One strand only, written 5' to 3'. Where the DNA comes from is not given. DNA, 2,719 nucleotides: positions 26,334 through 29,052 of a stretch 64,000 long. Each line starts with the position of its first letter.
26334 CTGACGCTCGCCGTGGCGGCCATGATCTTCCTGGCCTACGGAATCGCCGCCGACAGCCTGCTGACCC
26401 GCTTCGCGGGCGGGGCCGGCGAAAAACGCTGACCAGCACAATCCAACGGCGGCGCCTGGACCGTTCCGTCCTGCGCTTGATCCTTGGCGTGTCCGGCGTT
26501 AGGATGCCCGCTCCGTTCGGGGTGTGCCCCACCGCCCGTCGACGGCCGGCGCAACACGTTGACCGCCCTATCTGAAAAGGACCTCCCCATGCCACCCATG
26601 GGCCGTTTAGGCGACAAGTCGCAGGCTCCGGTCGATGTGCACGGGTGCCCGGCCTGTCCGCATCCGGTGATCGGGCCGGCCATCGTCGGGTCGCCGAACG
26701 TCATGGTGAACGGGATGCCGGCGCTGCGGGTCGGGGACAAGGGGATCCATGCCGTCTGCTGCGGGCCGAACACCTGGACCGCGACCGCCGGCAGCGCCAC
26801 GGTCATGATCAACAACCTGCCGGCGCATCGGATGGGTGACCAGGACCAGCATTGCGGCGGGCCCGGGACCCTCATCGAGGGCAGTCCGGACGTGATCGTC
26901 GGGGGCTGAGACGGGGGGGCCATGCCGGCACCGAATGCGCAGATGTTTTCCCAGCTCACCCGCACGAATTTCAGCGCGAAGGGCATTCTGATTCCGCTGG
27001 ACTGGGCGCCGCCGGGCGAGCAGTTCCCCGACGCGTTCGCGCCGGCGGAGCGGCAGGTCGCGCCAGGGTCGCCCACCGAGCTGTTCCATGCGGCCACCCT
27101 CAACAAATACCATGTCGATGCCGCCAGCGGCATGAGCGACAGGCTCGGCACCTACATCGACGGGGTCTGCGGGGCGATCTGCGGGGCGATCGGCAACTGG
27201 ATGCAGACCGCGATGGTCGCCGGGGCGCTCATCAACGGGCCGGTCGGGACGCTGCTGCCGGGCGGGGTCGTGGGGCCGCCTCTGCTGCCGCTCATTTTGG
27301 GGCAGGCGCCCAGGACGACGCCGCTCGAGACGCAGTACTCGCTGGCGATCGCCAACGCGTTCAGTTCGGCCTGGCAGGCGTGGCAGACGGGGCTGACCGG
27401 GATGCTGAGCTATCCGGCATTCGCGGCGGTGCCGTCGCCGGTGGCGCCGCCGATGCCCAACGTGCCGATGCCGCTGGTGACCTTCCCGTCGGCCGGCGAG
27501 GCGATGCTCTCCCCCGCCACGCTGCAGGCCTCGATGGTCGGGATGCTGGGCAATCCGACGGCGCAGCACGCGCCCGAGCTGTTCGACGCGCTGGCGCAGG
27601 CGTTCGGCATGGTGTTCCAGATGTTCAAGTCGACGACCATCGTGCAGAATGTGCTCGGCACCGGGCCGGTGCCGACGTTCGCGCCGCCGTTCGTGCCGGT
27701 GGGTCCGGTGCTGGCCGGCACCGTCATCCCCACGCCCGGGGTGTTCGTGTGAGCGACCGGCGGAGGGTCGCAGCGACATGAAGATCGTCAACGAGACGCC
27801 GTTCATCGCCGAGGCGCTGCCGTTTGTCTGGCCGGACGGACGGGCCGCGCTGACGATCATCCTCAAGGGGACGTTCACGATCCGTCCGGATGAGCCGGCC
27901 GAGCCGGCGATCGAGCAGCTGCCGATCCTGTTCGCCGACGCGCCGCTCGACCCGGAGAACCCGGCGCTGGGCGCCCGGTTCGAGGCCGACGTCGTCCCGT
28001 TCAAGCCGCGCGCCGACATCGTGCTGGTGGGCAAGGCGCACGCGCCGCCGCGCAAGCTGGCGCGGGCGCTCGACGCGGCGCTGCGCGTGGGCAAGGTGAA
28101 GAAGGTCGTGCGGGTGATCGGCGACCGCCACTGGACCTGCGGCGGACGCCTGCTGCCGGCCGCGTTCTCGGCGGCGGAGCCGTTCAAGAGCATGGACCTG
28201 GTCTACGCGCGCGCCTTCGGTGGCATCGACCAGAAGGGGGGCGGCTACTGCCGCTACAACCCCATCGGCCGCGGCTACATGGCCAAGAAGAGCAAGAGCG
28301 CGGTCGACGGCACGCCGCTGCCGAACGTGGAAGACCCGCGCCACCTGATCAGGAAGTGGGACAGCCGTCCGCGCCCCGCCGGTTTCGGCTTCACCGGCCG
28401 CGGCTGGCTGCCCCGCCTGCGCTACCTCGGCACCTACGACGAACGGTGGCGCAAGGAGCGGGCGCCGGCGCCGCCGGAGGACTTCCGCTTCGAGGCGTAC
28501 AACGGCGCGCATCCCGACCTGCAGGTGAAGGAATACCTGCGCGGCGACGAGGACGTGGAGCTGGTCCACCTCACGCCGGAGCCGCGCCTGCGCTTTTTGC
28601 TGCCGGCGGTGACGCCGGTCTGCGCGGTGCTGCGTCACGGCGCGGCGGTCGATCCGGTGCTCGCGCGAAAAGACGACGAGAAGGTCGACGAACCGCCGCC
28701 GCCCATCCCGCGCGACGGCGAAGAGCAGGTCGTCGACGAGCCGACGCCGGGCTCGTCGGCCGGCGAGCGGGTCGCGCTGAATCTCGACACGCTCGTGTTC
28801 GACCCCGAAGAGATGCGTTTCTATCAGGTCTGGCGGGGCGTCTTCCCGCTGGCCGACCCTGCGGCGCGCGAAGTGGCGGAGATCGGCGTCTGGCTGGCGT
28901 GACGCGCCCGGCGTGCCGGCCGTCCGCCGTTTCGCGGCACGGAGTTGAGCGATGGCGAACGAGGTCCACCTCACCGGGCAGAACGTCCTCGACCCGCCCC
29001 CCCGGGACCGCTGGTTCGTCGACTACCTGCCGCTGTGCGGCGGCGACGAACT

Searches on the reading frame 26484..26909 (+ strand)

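Call 61: search_protein_families(library=pfam, proteins=[window:26484-26909:+], max_evalue=0.1)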
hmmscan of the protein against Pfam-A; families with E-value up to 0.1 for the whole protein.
window:26484-26909:+ (141 aa): 2 families
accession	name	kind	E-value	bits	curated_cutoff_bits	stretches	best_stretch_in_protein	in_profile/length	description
PF05488.18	PAAR_motif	-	3e-10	40.6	27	2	101-141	12-52/70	PAAR motif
PF13665.11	Tox-PAAR-like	-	0.0067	17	31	0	67-88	79-100/108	Toxin PAAR-like domain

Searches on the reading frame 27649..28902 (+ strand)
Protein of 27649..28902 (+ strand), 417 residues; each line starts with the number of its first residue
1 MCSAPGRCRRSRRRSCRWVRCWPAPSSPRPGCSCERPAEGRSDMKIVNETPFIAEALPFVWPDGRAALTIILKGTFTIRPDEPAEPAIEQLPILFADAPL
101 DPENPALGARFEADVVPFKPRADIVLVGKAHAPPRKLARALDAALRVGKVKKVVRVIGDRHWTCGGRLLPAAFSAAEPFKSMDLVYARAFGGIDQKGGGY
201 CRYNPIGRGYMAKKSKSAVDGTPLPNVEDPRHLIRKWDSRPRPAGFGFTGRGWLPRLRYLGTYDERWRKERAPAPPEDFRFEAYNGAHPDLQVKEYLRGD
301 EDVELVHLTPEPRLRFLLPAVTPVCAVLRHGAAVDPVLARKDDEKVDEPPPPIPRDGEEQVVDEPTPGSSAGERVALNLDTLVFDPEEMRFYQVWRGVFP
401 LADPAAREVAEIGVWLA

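Call 7: search_protein_families(library=pfam, proteins=[window:27649-28902:+], max_evalue=0.01)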
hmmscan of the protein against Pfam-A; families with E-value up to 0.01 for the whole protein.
window:27649-28902:+ (417 aa): 1 family
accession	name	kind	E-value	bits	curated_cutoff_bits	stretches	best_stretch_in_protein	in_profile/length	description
PF09937.14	DUF2169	-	9.2e-90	301.4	25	1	63-396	1-294/294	Uncharacterized protein conserved in bacteria (DUF2169)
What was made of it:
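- On Classical T6SS adaptors (DUF4123, DUF1795, DUF2169): DUF2169 is a different gene at 27649-28902 (call 7).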
